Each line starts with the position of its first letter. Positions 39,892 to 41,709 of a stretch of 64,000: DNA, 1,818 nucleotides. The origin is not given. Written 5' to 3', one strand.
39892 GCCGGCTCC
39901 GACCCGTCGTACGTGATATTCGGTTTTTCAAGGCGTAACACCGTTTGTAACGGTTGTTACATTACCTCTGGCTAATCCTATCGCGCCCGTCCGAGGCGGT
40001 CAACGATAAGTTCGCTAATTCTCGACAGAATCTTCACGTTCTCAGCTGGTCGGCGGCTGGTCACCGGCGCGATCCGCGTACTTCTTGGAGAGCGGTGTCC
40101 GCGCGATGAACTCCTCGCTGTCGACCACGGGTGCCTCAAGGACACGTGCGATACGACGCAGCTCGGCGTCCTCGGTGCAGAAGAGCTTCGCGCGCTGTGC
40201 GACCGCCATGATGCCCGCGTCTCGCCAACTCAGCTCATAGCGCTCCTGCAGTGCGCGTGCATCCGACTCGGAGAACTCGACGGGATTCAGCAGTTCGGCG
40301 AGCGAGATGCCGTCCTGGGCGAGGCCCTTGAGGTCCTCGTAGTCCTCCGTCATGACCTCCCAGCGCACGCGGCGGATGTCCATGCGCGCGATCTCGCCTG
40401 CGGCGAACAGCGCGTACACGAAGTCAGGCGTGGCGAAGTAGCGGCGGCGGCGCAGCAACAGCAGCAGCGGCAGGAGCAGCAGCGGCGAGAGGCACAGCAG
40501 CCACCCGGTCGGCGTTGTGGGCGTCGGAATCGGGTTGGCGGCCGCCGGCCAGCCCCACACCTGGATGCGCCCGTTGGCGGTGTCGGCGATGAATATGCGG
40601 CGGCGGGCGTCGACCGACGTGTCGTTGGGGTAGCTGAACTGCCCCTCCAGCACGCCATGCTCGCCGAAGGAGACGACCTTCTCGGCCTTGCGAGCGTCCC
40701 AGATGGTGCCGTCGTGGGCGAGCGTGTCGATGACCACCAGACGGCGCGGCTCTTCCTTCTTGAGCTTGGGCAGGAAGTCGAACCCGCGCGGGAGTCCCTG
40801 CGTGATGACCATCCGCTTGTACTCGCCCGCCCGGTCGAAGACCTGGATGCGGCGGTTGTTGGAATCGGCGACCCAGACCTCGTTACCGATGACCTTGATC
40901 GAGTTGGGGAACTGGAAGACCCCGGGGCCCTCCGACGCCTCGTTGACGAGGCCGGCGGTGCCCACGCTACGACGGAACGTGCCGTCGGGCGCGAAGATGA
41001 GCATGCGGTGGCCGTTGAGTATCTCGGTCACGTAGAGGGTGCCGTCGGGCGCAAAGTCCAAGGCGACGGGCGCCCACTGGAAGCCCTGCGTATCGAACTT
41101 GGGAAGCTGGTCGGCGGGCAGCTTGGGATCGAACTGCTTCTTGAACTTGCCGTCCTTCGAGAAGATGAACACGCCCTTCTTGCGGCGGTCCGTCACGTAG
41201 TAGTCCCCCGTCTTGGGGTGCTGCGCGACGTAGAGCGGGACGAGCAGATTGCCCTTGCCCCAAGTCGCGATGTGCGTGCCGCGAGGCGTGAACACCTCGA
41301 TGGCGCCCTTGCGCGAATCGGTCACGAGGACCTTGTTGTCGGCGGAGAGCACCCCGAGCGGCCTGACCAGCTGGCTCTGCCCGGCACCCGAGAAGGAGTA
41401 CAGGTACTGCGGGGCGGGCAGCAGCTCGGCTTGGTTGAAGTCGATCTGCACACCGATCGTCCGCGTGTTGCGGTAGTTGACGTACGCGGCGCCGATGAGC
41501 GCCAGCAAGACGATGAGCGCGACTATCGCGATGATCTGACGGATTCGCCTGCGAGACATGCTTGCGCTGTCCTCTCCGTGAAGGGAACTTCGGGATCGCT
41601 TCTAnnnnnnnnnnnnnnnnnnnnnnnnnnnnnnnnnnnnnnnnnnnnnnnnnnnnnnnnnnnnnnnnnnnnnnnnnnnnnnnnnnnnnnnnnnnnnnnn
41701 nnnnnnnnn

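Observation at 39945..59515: Five-promoter regulon marked by an 18-bp palindrome TTGTAAC-N4-GTTACRA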

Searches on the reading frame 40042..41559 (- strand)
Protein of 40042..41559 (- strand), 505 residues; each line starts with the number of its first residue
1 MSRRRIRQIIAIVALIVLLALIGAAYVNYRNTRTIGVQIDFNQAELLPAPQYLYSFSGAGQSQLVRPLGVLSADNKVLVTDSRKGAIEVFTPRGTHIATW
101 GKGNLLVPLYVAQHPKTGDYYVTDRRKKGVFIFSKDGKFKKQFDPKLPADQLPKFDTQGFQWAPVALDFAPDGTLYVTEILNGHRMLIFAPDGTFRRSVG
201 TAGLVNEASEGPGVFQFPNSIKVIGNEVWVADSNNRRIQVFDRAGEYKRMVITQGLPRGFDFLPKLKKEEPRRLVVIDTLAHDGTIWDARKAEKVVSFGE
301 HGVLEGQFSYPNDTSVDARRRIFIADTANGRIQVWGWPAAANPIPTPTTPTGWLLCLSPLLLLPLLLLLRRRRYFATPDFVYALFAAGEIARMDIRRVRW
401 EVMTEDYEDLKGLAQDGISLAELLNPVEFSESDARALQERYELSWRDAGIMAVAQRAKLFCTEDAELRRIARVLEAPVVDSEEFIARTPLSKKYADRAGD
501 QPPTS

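Call 10: search_protein_families(library=pfam, proteins=[window:40042-41559:-])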
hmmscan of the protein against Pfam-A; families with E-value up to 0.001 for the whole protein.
window:40042-41559:- (505 aa): 2 families
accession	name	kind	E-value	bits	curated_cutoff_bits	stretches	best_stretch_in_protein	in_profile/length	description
PF01436.27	NHL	-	1.1e-19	69.8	20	2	215-241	1-28/28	NHL repeat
PF17170.10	DUF5128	-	1.5e-11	44.5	22.9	0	118-142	54-78/321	6-bladed beta-propeller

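Call 15: find_related_loci(query=window:40042-41559:-, collection=genome_contigs, flank=10000)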
Query window:40042-41559:- (505 aa) in genome_contigs; peptide patterns used: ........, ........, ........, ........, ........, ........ (x = any residue, [..] = any of these).
80 stretches matched a pattern; 1 encode a relative of the query (tblastn E <= 1e-3); 1 distinct loci.
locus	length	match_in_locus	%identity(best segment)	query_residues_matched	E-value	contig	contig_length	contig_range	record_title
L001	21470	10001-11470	68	1-493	0e+0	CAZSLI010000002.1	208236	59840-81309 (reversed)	MAG TPA_asm: uncultured Eubacteriales bacterium isolate binchicken_co152_201 genome assembly, contig: NODE_53_length_208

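Call 17: find_homologous_proteins(query=window:40042-41559:-)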
Query window:40042-41559:- (505 aa): 628 proteins with E <= 0.001 among 8000 candidates; the best 120 are listed.
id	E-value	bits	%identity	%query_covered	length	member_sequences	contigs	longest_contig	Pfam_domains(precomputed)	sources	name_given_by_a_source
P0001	0.0e+0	1149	100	100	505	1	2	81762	PF17170.11,PF01436.28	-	-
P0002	9.5e-249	845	72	100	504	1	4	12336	PF17170.11,PF01436.28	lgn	-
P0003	3.4e-246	836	73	98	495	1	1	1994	PF17170.11,PF01436.28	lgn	-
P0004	5.6e-239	812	71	97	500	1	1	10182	PF01436.28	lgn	-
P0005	3.5e-237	806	69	97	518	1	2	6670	PF17170.11,PF01436.28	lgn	-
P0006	9.6e-236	802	68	100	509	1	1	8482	PF17170.11,PF01436.28,PF25021.2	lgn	-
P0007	1.5e-235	801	69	99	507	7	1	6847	PF17170.11,PF01436.28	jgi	jgi:DNA-binding beta-propeller fold protein YncE/predicted nucleic acid-binding protein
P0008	2.3e-235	800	68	99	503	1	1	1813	PF17170.11,PF01436.28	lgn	-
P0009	1.1e-234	798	70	100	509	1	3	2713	PF17170.11,PF01436.28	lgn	-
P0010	4.8e-234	796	68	100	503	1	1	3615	PF17170.11,PF01436.28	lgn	-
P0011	6.9e-234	796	70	96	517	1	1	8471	PF17170.11,PF01436.28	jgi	jgi:sugar lactone lactonase YvrE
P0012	1.5e-233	794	69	100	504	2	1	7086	PF17170.11,PF01436.28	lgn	-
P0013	3.1e-233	793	67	100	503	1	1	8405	PF01436.28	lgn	-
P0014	1.7e-232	791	68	100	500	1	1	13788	PF17170.11,PF01436.28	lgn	-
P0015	6.5e-232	789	69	99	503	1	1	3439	PF17170.11,PF01436.28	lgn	-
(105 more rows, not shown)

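Call 26: find_related_loci(query=A1, collection=genome_contigs, flank=10000)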
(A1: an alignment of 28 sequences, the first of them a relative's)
Query A1 (505 aa) in genome_contigs; peptide patterns used: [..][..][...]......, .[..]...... (x = any residue, [..] = any of these).
205 stretches matched a pattern; 142 encode a relative of the query (tblastn E <= 1e-3); the best 80 are kept; 79 distinct loci.
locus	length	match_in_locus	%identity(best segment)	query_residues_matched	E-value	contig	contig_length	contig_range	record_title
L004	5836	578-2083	67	1-505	0e+0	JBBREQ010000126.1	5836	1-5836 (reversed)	MAG: Coriobacteriia bacterium isolate Co_metawrap_2508 Cmw_2508_k141_24751614_length_5836_cov_10.0000, whole genome shot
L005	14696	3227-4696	71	1-489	0e+0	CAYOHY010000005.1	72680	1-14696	MAG TPA_asm: uncultured Eubacteriales bacterium isolate binchicken_co152_248 genome assembly, contig: NODE_405_length_72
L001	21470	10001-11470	68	1-493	0e+0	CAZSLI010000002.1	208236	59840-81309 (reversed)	MAG TPA_asm: uncultured Eubacteriales bacterium isolate binchicken_co152_201 genome assembly, contig: NODE_53_length_208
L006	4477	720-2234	66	1-505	0e+0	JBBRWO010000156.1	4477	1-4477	MAG: Coriobacteriia bacterium isolate La4_metabat2.012 La4_metabat2.012_K_1009722_L_4477_cov_12.1211, whole genome shotg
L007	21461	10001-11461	67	1-487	0e+0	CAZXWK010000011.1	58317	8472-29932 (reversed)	MAG TPA_asm: uncultured Eubacteriales bacterium isolate binchicken_co152_220 genome assembly, contig: NODE_611_length_58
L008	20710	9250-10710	66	1-487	0e+0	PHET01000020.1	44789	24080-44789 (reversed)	MAG: Actinobacteria bacterium HGW-Actinobacteria-7 Ig3397_v2_scaffold_601, whole genome shotgun sequence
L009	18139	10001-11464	68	1-487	0e+0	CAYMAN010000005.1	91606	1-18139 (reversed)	MAG TPA_asm: uncultured Eubacteriales bacterium isolate SRP302447_co4_271 genome assembly, contig: NODE_807_length_91606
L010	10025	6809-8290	59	9-501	0e+0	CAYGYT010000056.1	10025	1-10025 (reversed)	MAG TPA_asm: uncultured Eubacteriales bacterium isolate ERP119294_co1_304 genome assembly, contig: NODE_9348_length_1002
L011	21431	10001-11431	59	26-505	9e-175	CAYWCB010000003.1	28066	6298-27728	MAG TPA_asm: uncultured Eubacteriales bacterium isolate SRP257756_co1_46 genome assembly, contig: NODE_1174_length_28066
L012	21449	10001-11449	55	1-487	1e-168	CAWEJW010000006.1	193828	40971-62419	MAG: uncultured Actinomycetes bacterium isolate MFD05942.bin.1.345 genome assembly, contig: contig_51116, whole genome s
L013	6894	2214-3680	56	1-487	1e-164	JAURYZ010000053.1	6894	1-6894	MAG: Coriobacteriia bacterium isolate E2_metabat.bin.6 E2_k141_69475, whole genome shotgun sequence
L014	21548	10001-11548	52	1-498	1e-163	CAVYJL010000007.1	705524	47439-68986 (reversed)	MAG: uncultured Coriobacteriia bacterium isolate MFD01299.bin.2.183 genome assembly, contig: contig_39488, whole genome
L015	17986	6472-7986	54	1-504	1e-162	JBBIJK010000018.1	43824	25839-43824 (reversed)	MAG: Actinomycetota bacterium isolate BR2F70218_bin_160 NODE_407_length_43824_cov_12.520620, whole genome shotgun sequen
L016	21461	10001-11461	53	1-487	5e-158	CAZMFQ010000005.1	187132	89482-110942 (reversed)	MAG TPA_asm: uncultured Eubacteriales bacterium isolate binchicken_co269_74 genome assembly, contig: NODE_67_length_1871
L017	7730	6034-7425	53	23-487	7e-158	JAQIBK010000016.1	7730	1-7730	MAG: Actinomycetota bacterium isolate GH1 k119_398715, whole genome shotgun sequence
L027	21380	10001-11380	53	30-487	4e-149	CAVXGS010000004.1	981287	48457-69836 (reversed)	MAG: uncultured Coriobacteriales bacterium isolate MFD02979.bin.1.88 genome assembly, contig: contig_43959, whole genome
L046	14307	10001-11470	49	1-487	1e-127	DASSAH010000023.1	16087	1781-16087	MAG TPA_asm: Coriobacteriia bacterium isolate SMAG_U15707 k141_121736, whole genome shotgun sequence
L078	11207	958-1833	42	44-337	6e-61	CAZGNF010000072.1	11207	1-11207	MAG TPA_asm: uncultured Coriobacteriaceae bacterium isolate binchicken_co269_80 genome assembly, contig: NODE_5852_lengt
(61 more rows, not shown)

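Call 38: search_protein_families(library=pfam, proteins=[L046:1011-1649:+, L016:2158-3048:+])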
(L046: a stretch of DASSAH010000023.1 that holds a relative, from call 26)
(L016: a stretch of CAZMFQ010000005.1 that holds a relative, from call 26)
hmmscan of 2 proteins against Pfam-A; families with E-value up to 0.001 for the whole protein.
L046:1011-1649:+ (212 aa): 3 families
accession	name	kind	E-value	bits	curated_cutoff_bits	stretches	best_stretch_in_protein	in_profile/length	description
PF02629.25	CoA_binding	-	7.2e-22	78.4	22.3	1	82-179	2-97/97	CoA binding domain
PF06971.19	Put_DNA-bind_N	-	2e-17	63.4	27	1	6-53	2-49/49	Putative DNA-binding protein N-terminus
PF01408.29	GFO_IDH_MocA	-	3e-06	28.4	24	1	85-171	2-88/120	Oxidoreductase family, NAD-binding Rossmann fold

L016:2158-3048:+ (296 aa): 4 families
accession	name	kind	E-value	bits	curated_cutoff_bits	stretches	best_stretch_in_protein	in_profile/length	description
PF03466.25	LysR_substrate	-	2.3e-49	168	28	1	88-293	3-207/209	LysR substrate binding domain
PF00126.33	HTH_1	-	3.9e-23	81.6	26.6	1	4-62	2-60/60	Bacterial regulatory helix-turn-helix protein, lysR family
PF12727.12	PBP_like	-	6.2e-07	29.2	27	1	189-239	95-146/193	PBP superfamily domain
PF12849.12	PBP_like_2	-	4.5e-05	23.8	27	1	90-290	9-263/267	PBP superfamily domain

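Call 39: find_related_loci(query=L046:1011-1649:+, collection=genome_contigs, flank=8000)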
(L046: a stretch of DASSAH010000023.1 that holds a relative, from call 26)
Query L046:1011-1649:+ (212 aa) in genome_contigs; peptide patterns used: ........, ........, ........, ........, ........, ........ (x = any residue, [..] = any of these).
303 stretches matched a pattern; 15 encode a relative of the query (tblastn E <= 1e-3); 15 distinct loci.
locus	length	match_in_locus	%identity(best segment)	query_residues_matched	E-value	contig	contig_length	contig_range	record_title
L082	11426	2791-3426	100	1-212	6e-137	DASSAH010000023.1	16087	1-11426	MAG TPA_asm: Coriobacteriia bacterium isolate SMAG_U15707 k141_121736, whole genome shotgun sequence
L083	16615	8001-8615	80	1-205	2e-108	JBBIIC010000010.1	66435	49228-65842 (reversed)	MAG: Actinomycetota bacterium isolate BR2S70218_bin_129 NODE_278_length_66435_cov_13.366526, whole genome shotgun sequen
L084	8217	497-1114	75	1-206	2e-107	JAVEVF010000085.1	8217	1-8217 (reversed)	MAG: Coriobacteriia bacterium isolate BF4_114 NODE_29341_length_8217_cov_4.040049_Biofilm4, whole genome shotgun sequenc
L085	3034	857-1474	76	1-206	4e-108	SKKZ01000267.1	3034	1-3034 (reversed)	MAG: Coriobacteriia bacterium isolate CSSed162cmA_190 CSSed16-2cmA-195882, whole genome shotgun sequence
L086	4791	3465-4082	77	1-206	1e-105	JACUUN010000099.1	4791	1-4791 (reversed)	MAG: Coriobacteriia bacterium isolate Kmv32 NODE_8263_length_4791_cov_8.849873, whole genome shotgun sequence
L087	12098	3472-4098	75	1-209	3e-105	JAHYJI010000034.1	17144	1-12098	MAG: Coriobacteriia bacterium isolate KA18 NODE_1691_length_17144_cov_11.174943, whole genome shotgun sequence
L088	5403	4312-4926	78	1-205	5e-102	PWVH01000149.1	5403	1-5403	MAG: Coriobacteriaceae bacterium isolate CSSed11_288R1 CS-Sed11-C33737, whole genome shotgun sequence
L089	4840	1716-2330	73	1-205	5e-97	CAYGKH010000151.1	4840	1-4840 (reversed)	MAG TPA_asm: uncultured Coriobacteriaceae bacterium isolate ERP113451_co4_67 genome assembly, contig: NODE_14554_length_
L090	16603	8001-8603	72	5-205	9e-96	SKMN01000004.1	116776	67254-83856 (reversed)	MAG: Coriobacteriia bacterium isolate CSSed162cmA_248R1 CSSed16-2cmA-34, whole genome shotgun sequence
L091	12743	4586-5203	67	1-206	1e-89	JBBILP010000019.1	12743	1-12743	MAG: Actinomycetota bacterium isolate BQS170218_bin_211 NODE_3297_length_12743_cov_2.25674, whole genome shotgun sequenc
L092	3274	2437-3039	70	5-205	3e-90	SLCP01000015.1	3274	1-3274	MAG: Coriobacteriia bacterium isolate CSSed162cmB_508 CSSed16-2cmB-176348, whole genome shotgun sequence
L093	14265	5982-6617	65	1-212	1e-86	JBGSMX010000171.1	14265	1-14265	MAG: Coriobacteriia bacterium isolate JTS-AC241 k141_3684696, whole genome shotgun sequence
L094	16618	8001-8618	62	6-211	9e-83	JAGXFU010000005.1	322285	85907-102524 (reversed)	MAG: Actinomycetes bacterium isolate LH_M22 k141_158822, whole genome shotgun sequence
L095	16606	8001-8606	48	4-205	2e-54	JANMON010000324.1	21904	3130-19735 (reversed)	MAG: Gemmatimonadaceae bacterium isolate OTE_58_metabat_158 OTE_58_k141_673952, whole genome shotgun sequence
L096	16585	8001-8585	39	6-202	9e-35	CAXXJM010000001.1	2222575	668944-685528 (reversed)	MAG: Lachnospiraceae bacterium isolate 3c3a62ad-dbdd-4a3b-b70f-2f60a33acc80 genome assembly, contig: contig_1, whole gen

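Call 47: search_protein_families(library=pfam, proteins=[L027:427-852:-, L078:2082-5234:+], max_evalue=0.01)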
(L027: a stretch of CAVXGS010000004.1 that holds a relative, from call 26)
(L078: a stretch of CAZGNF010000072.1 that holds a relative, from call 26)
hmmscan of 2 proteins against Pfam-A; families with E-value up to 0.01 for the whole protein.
L027:427-852:- (141 aa): 1 family
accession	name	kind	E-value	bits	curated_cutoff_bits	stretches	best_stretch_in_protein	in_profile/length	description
PF01475.25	FUR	-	1.5e-18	67.5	23.1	1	21-131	5-121/121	Ferric uptake regulator family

L078:2082-5234:+ (1050 aa): 8 families
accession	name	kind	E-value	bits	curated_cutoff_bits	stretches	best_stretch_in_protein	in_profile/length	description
PF04122.17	CW_binding_2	-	2.3e-44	150.3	24.9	3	845-936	1-73/73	Cell wall binding domain 2 (CWB2)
PF14870.12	PSII_BNR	-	1.1e-15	58.2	27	2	291-398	15-127/303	Photosynthesis system II assembly factor YCF48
PF19077.6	Big_13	-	3.5e-06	27.9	27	0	617-651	67-101/102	Bacterial Ig-like domain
PF17957.7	Big_7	-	0.00027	22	24.1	1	654-703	7-53/70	Bacterial Ig domain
PF16403.11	Bact_surface_Ig-like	-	0.0012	19.3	27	0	707-728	44-65/71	Bacterial surface protein, Ig-like domain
PF13750.12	Big_3_3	-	0.0016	18.5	27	0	438-476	11-49/157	Bacterial Ig-like domain (group 3)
PF15902.12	Sortilin-Vps10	-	0.003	16.8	33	0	273-336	2-67/446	Sortilin, neurotensin receptor 3,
PF12245.14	Big_3_2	-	0.0056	17.3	23.3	0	696-734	81-119/122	Bacterial Ig-like domain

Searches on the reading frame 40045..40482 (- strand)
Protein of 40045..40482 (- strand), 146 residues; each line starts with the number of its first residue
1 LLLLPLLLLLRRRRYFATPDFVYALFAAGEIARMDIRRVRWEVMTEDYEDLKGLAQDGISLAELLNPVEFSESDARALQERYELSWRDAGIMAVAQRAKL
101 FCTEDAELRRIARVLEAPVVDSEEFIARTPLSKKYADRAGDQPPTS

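Call 53: search_protein_families(library=ncbifam, proteins=[window:40045-40482:-], max_evalue=0.01)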
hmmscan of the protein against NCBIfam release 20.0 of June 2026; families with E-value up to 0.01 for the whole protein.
window:40045-40482:- (146 aa): 0 families

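Call 63: predict_structure(alignment_id=A2)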
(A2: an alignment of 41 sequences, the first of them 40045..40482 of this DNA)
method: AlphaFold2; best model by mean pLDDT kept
length: 146 residues; sequences in the alignment: 41
mean_pLDDT: 95.4   pTM: 0.86
mean pLDDT of the five models: 95.4, 94.8, 94.2, 94.1, 93.5
residues with pLDDT >= 90: 123; 70-90: 22; 50-70: 1; < 50: 0
segments of 3 or more residues with pLDDT < 50: none
pLDDT, mean of each block of 10 residues (from residue 1): 87 98 98 97 98 97 98 98 98 98 98 98 98 87 75
secondary structure, 60 per line:
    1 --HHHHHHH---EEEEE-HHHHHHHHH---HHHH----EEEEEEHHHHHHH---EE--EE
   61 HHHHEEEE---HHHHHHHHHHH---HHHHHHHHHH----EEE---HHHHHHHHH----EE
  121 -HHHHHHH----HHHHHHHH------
elements in order: H3-9 E13-17 H19-27 H31-34 E39-44 H45-51 H61-64 E65-68 H72-82 H86-95 E100-102 H106-114 H122-128 H133-140

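Call 65: fold_search(model_id=the predicted structure, library=pdb)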
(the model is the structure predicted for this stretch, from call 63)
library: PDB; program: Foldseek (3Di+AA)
matches with E <= 10: 1362; with E <= 0.001: 0
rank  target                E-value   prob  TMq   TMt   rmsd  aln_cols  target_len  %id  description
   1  1v8p_B                2.3e-03  1.00  0.55  0.60   5.6       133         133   14  Crystal structure of PAE2754 from Pyrobaculum aerophilum (released 2004-02-10)
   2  1v8p_F                2.8e-03  1.00  0.56  0.57   5.1       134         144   17  Crystal structure of PAE2754 from Pyrobaculum aerophilum (released 2004-02-10)
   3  7e8j_B                2.8e-03  1.00  0.52  0.41   8.2       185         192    9  Crystal structure of Proteinaceous RNase P (PRORP) from Thermococcus celer (released 2022-03-02)
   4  1v8p_A                3.0e-03  1.00  0.54  0.59   5.7       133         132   14  Crystal structure of PAE2754 from Pyrobaculum aerophilum (released 2004-02-10)
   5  1v8o_H                3.0e-03  1.00  0.54  0.57   5.5       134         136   16  Crystal Structure of PAE2754 from Pyrobaculum aerophilum (released 2004-02-10)
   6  2lcq_MODEL_1_A        3.2e-03  1.00  0.47  0.43   4.6       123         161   18  Solution structure of the endonuclease Nob1 from P.horikoshii (released 2011-12-14)
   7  1v8o_F                4.1e-03  1.00  0.53  0.57   5.3       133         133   16  Crystal Structure of PAE2754 from Pyrobaculum aerophilum (released 2004-02-10)
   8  1v8o_B                4.1e-03  1.00  0.53  0.57   5.2       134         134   17  Crystal Structure of PAE2754 from Pyrobaculum aerophilum (released 2004-02-10)
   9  1v8o_A                5.0e-03  1.00  0.55  0.60   5.2       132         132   16  Crystal Structure of PAE2754 from Pyrobaculum aerophilum (released 2004-02-10)
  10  1v8p_C                5.4e-03  1.00  0.54  0.58   5.7       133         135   14  Crystal structure of PAE2754 from Pyrobaculum aerophilum (released 2004-02-10)
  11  4efk_B                7.5e-03  0.77  0.32  0.20   8.0       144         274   14  Pantothenate synthetase in complex with N,N-DIMETHYLTHIOPHENE-3-SULFONAMIDE (released 2013-03-13)
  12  5sv2                  9.1e-03  1.00  0.52  0.56   4.2       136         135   18  Toxin VapC21 from Mycobacterium tuberculosis (released 2016-09-14)
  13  3ivc_B                1.0e-02  0.75  0.33  0.21   9.2       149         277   14  Crystal structure of pantothenate synthetase in complex with 2-(2-((benzofuran-2-ylmethoxy)carbonyl)-5-methoxy-1H-indo (released 2009-10-13)
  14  3img_B                1.3e-02  0.69  0.33  0.21   9.2       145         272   14  Crystal Structure of Mycobacterium Tuberculosis Pantothenate Synthetase at 1.8 Ang resolution in a ternary complex wit (released 2009-10-13)
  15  3ioc_B                1.3e-02  0.69  0.32  0.20   9.1       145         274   13  Crystal Structure of Mycobacterium Tuberculosis Pantothenate Synthetase at 2.50 Ang resolution in complex with 5'-deox (released 2009-12-01)
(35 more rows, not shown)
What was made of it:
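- The island encodes membrane proteins with PIN-like cytoplasmic domains (calls 63, 65).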
